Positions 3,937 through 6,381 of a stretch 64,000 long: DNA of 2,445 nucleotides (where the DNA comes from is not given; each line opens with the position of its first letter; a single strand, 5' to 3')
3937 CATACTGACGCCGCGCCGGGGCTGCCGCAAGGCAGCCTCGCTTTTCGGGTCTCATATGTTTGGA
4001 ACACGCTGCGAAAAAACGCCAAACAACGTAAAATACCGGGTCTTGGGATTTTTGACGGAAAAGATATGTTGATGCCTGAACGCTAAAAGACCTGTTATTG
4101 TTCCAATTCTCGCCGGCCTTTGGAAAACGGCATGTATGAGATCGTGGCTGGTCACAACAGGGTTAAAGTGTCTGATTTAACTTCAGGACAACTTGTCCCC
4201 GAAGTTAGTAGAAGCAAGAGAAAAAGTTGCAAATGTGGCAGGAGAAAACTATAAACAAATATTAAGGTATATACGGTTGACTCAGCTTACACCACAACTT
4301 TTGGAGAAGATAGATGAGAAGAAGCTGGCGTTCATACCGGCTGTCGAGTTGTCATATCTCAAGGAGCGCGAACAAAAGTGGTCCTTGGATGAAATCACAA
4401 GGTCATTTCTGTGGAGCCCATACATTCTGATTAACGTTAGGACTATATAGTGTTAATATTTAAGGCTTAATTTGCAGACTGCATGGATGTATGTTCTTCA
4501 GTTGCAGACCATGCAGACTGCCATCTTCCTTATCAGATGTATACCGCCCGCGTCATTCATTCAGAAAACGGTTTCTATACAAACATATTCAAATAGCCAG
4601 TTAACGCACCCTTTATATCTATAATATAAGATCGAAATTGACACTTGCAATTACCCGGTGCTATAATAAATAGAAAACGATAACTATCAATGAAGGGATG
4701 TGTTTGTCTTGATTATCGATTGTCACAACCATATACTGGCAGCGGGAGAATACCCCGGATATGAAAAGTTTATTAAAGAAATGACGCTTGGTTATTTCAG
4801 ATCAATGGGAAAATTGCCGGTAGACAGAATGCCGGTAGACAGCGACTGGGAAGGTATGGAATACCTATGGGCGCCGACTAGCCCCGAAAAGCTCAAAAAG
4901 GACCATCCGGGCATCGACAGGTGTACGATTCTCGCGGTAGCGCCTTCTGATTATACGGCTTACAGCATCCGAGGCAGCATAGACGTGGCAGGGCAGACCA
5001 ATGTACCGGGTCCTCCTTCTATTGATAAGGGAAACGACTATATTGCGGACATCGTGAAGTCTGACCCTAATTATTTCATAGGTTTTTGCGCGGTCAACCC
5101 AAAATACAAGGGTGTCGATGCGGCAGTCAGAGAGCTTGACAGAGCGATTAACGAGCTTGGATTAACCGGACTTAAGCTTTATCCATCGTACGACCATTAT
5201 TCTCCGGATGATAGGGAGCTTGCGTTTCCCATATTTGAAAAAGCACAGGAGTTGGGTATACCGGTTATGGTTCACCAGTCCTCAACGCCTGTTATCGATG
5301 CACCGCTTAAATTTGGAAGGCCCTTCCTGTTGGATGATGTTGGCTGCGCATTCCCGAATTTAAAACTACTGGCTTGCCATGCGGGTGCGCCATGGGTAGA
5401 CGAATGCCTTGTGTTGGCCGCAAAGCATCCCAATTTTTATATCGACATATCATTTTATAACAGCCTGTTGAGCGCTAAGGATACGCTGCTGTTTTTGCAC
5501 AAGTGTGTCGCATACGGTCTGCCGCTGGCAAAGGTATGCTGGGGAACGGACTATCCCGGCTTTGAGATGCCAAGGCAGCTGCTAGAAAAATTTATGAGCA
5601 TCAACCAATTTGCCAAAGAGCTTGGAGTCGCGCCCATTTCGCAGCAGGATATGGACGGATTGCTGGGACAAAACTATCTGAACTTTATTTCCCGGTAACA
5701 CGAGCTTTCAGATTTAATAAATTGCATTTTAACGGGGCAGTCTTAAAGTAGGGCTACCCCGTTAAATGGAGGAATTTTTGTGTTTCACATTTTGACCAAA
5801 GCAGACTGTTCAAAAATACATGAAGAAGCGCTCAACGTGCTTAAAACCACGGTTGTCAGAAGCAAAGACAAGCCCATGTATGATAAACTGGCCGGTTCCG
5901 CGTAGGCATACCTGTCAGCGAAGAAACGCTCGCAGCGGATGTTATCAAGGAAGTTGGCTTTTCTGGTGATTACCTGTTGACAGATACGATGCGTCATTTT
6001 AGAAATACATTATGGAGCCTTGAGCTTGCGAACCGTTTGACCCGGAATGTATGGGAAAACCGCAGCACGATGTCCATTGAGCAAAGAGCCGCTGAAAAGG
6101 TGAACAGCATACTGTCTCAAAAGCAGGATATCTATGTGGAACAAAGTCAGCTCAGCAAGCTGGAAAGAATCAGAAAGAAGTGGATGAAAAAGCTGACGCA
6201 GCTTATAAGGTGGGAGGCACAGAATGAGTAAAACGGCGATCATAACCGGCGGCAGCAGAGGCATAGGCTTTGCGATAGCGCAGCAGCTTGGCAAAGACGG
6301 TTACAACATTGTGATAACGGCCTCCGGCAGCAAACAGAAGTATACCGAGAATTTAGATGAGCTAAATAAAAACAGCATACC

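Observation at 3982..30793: A roughly 27-kb catabolic island framed by decayed mobile-element genes next to tRNA-Ser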

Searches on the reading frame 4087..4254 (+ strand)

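Call 11: search_protein_families(library=pfam, proteins=[window:4087-4254:+], max_evalue=1)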
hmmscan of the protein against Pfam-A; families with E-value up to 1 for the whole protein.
window:4087-4254:+ (55 aa): 2 families
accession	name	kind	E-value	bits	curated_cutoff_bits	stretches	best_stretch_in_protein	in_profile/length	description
PF23098.1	Beta-prop_NOL10_N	-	0.19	11.3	27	1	20-47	3-30/385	Nucleolar protein 10-like, N-terminal domain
PF02195.25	ParB_N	-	0.2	12.2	26.3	1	10-43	46-79/95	ParB N-terminal domain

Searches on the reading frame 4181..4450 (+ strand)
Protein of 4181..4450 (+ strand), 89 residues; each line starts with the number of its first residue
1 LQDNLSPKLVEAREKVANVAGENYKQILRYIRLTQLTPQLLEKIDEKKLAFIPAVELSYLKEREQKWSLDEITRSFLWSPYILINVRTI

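Call 11: search_protein_families(library=pfam, proteins=[window:4181-4450:+], max_evalue=1)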
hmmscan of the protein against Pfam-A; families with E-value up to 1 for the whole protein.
window:4181-4450:+ (89 aa): 2 families
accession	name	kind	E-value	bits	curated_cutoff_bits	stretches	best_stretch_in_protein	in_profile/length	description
PF17762.8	HTH_ParB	-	0.00029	21.4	22.6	1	13-74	23-85/102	ParB HTH domain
PF23757.1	TPR_HPS5_insect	-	0.14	12.4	27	0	54-87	36-69/184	Insect HPS5 TPR domain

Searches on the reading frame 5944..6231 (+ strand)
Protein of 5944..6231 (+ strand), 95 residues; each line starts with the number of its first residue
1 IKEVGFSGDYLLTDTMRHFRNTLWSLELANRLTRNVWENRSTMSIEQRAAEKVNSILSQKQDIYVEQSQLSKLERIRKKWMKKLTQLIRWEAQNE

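Call 88: search_protein_families(library=pfam, proteins=[window:5944-6231:+], max_evalue=0.1)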
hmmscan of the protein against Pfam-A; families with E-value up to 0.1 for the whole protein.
window:5944-6231:+ (95 aa): 1 family
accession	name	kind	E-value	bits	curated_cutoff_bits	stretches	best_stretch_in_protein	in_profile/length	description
PF06253.16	MTTB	-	1.3e-06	27.2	25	1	1-74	415-489/500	Trimethylamine methyltransferase (MTTB)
